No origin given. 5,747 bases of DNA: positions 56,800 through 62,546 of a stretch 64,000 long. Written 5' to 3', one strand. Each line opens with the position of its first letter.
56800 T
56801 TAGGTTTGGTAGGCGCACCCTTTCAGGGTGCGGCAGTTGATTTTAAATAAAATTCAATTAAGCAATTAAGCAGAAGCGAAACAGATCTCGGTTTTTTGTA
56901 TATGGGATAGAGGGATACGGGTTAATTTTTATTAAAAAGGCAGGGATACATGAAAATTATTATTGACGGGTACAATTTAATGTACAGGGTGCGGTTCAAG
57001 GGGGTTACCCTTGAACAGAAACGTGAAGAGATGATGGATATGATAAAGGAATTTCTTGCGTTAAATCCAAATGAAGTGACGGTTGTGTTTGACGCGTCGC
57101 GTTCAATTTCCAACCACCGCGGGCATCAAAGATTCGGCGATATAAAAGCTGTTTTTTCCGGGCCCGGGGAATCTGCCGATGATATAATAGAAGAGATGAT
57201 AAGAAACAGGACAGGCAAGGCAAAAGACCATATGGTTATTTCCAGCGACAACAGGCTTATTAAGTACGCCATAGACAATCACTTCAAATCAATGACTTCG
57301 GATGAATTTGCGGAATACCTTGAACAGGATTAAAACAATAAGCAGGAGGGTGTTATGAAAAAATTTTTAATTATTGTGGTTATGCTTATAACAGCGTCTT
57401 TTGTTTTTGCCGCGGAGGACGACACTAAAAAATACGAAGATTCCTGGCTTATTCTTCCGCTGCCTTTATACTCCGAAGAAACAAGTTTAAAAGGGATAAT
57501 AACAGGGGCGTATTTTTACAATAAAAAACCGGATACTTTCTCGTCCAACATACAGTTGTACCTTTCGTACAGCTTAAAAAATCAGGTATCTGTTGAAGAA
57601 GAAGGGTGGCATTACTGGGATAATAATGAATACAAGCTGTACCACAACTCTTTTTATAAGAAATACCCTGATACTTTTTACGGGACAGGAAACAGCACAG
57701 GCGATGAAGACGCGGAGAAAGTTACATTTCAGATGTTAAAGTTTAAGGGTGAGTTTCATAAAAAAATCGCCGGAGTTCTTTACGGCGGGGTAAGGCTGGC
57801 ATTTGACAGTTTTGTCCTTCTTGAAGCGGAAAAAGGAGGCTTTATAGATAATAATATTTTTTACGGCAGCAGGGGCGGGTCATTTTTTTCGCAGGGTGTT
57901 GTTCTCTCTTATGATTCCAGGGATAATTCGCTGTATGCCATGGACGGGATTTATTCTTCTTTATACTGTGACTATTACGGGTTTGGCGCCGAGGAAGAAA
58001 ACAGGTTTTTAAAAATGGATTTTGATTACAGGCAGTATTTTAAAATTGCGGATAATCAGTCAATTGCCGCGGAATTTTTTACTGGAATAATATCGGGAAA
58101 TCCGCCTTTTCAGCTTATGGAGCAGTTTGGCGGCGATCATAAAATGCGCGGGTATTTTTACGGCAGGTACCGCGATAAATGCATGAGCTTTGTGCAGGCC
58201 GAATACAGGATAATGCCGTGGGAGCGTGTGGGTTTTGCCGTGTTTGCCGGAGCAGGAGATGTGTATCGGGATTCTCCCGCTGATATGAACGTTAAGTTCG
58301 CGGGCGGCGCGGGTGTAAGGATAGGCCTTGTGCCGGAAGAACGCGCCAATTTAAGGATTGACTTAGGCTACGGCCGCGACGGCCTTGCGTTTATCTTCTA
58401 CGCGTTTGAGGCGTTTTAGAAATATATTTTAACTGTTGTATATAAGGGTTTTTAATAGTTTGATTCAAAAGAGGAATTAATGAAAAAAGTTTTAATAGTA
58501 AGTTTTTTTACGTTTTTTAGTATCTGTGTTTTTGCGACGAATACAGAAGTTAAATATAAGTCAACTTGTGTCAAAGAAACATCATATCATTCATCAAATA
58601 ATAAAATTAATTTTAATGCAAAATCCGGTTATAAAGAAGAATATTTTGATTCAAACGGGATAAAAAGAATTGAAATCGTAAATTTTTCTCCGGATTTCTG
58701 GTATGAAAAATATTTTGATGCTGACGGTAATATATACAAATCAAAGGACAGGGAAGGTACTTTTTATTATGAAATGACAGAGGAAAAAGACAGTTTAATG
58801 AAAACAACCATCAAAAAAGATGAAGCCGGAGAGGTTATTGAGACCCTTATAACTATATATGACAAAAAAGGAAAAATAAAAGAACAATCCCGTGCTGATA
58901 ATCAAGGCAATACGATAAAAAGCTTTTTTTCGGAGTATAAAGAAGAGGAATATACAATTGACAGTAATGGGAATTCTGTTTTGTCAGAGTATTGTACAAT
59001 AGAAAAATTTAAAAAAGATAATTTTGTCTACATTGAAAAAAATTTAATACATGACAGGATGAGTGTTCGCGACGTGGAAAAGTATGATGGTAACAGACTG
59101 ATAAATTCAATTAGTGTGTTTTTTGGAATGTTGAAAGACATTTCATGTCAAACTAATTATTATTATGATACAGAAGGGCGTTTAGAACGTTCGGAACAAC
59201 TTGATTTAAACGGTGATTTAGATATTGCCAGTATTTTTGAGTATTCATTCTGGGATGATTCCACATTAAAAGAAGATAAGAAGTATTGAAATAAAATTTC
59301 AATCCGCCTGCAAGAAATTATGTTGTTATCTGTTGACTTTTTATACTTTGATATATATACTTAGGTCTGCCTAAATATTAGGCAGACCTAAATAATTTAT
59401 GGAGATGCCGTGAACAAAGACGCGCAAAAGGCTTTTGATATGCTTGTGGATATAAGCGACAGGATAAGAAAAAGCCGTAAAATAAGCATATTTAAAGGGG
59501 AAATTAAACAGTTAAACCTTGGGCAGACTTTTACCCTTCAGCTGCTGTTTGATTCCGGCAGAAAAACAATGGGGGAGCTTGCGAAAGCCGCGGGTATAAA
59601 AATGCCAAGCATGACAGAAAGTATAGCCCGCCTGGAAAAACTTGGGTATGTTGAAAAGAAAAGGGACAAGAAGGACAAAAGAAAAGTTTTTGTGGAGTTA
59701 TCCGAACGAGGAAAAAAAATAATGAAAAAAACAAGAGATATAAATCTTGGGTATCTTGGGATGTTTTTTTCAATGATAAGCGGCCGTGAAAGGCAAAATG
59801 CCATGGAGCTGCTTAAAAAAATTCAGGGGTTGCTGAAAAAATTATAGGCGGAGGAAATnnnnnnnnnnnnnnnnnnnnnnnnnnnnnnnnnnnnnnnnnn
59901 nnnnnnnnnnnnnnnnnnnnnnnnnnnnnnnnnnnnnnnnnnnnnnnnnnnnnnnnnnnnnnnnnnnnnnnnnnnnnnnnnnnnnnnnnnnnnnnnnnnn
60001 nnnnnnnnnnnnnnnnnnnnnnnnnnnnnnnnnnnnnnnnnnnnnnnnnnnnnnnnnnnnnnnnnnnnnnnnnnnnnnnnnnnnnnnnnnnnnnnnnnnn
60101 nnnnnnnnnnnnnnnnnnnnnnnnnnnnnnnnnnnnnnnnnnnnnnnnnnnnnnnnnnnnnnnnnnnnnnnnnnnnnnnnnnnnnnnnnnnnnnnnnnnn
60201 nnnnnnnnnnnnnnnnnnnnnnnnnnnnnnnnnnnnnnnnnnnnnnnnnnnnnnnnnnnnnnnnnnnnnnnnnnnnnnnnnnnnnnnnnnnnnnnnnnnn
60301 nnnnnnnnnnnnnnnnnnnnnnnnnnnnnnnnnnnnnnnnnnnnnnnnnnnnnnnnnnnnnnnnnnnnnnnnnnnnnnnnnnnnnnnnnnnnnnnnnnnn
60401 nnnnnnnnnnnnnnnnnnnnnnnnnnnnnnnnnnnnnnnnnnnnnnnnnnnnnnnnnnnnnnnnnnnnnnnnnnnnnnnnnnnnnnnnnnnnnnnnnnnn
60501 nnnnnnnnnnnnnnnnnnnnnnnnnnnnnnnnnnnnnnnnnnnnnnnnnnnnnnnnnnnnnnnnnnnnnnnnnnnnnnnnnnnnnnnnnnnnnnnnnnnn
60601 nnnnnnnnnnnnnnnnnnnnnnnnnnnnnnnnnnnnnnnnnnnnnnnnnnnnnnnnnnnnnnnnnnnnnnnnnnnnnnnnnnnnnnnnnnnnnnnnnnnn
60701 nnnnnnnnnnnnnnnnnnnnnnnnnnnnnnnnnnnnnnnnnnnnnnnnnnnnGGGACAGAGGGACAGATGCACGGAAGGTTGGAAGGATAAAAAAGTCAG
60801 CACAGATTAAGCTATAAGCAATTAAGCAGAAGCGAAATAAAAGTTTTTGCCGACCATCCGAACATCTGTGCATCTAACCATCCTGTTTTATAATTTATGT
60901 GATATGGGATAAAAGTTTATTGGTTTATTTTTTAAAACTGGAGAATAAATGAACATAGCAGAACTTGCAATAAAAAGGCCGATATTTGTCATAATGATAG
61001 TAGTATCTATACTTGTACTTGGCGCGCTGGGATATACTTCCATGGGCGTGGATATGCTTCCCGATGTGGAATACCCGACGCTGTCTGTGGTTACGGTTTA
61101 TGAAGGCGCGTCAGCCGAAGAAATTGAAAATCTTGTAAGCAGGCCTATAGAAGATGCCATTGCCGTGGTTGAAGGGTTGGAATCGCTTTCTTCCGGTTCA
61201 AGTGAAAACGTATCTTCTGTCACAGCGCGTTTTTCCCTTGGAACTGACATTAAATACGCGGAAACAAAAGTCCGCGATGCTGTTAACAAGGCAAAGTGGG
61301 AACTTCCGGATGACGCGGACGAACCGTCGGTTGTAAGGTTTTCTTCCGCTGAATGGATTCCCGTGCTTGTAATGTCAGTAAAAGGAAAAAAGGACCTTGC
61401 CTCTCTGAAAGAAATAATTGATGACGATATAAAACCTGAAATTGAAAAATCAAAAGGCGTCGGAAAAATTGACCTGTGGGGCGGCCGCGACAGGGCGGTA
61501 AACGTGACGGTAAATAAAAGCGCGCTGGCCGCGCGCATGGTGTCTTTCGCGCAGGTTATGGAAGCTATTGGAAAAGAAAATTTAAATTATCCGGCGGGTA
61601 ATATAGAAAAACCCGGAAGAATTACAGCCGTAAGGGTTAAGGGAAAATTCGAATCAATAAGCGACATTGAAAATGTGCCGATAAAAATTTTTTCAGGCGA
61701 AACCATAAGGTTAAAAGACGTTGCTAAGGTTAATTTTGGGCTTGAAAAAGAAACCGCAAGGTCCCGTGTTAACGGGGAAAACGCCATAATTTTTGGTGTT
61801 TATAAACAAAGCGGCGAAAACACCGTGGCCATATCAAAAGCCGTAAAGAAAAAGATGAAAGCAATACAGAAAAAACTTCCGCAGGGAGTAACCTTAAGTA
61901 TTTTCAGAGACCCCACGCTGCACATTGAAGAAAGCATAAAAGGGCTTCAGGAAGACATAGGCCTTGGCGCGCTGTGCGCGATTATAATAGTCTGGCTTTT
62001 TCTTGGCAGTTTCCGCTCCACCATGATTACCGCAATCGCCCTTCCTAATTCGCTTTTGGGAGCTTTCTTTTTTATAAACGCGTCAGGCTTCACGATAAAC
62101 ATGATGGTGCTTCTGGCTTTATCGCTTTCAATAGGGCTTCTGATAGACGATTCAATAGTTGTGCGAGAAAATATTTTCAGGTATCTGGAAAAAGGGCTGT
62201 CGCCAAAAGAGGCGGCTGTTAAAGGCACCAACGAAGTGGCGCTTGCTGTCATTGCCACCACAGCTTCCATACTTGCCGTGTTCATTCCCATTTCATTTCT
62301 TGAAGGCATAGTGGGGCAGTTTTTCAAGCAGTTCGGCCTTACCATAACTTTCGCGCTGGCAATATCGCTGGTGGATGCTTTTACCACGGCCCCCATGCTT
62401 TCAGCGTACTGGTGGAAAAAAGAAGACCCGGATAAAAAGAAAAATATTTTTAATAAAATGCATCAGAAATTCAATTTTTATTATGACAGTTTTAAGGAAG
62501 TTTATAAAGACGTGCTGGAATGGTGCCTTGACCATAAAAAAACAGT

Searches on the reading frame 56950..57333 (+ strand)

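Call 22: search_protein_families(library=pfam, proteins=[window:56950-57333:+])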
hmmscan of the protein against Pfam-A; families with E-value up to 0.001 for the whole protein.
window:56950-57333:+ (127 aa): 2 families
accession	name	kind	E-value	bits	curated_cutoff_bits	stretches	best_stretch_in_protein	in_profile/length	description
PF05991.17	NYN_YacP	-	2.9e-22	79.9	24.6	1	3-126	1-129/166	YacP-like NYN domain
PF02739.22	5_3_exonuc_N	-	7.6e-05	22.9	34.3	0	3-51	3-59/164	5'-3' exonuclease, N-terminal resolvase-like domain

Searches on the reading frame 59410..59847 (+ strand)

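Call 7: search_protein_families(library=pfam, proteins=[window:59410-59847:+])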
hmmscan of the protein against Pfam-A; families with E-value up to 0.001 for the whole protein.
window:59410-59847:+ (145 aa): 8 families
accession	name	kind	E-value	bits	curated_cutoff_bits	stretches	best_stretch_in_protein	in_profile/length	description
PF22381.2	Staph_reg_Sar_Rot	-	1.4e-13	51.1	27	1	34-107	11-84/85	Transcriptional regulator SarA/Rot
PF01047.28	MarR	-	5.3e-13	49.1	24.6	1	35-93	1-59/59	MarR family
PF12802.13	MarR_2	-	3.5e-09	37.1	27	1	43-91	11-60/61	MarR family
PF13463.12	HTH_27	-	3.1e-08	34.2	22.2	1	66-101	33-68/68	Winged helix DNA-binding domain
PF01978.25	TrmB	-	3.3e-05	24.1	25.6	1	45-91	17-59/68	Sugar-specific transcriptional regulator TrmB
PF01325.25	Fe_dep_repress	-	9.6e-05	23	26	1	54-87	25-58/60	Iron dependent repressor, N-terminal DNA binding domain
PF25212.1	HVO_A0114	-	0.0004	20.6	27.6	0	43-95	28-79/84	HVO_A0114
PF13412.12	HTH_24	-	0.00061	19.7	21.9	0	43-82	9-48/48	Winged helix-turn-helix DNA-binding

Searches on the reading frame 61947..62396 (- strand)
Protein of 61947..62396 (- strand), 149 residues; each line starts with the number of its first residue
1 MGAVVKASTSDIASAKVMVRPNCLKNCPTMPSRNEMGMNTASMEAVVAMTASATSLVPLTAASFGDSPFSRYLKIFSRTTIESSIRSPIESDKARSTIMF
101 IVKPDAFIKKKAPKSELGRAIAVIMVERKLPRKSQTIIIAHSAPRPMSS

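Call 56: find_encoding_contigs(protein=window:61947-62396:-, flank=10000, max_places=4)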
Protein window:61947-62396:- (149 aa): no gene with exactly this product is on record in the collection.
